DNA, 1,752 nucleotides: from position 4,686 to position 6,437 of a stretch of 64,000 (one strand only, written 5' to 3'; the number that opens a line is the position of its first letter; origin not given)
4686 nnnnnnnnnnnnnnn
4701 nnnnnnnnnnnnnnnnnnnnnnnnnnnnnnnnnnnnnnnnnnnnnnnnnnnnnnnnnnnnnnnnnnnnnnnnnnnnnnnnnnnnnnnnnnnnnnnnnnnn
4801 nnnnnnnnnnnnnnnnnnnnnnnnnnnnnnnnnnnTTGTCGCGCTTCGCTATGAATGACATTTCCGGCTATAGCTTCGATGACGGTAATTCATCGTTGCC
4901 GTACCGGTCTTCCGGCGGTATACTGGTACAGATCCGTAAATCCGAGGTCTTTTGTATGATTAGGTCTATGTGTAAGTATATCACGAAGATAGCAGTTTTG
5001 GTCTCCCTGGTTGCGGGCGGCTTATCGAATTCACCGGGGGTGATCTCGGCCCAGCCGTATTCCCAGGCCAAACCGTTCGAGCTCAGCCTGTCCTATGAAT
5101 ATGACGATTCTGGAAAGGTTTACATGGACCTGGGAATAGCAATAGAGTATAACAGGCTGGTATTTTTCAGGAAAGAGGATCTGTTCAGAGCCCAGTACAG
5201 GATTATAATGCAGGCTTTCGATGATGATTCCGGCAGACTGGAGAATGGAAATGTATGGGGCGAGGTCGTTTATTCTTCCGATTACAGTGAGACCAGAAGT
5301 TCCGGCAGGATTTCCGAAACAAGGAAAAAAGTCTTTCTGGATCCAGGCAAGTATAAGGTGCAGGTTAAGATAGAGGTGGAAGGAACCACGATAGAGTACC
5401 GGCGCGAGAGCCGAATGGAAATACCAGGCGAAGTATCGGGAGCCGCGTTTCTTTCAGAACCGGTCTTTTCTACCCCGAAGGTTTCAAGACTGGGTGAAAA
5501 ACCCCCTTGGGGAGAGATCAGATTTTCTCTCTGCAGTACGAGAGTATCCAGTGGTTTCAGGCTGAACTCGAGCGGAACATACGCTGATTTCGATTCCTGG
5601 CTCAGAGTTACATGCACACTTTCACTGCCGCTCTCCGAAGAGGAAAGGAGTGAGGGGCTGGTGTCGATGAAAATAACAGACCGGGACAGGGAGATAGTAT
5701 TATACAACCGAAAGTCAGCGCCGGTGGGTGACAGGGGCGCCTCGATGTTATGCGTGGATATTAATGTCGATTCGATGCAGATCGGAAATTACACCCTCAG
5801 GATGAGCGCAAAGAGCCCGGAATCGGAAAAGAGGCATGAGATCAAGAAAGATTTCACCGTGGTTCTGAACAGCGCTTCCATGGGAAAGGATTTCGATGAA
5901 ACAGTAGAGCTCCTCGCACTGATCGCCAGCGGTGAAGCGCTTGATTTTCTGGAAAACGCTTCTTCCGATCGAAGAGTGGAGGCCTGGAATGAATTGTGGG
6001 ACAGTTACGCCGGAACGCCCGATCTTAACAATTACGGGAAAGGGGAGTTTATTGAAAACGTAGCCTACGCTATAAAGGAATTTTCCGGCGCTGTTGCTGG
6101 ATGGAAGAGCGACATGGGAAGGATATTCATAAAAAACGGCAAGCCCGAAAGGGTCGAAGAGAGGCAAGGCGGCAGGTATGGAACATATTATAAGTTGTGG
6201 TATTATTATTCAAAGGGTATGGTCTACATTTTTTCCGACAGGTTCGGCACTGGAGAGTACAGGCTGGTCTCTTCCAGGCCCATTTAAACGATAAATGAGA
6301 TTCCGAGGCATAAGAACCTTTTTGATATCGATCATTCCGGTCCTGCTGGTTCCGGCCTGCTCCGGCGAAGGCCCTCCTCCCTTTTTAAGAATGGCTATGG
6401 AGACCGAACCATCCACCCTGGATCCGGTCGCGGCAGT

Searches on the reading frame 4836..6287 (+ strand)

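Call 10: search_protein_families(library=pfam, proteins=[window:4836-6287:+], max_evalue=0.001)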
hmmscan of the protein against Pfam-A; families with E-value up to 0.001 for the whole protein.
window:4836-6287:+ (483 aa): 2 families
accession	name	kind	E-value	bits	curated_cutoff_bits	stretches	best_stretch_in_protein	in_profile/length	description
PF20094.4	GWxTD_dom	-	1.9e-07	31.5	26.9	1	351-453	28-128/172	GWxTD domain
PF11797.14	WxLIP_HBD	-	0.00032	21.1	28.9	0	277-345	63-131/138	WxL Interacting Protein, host binding domain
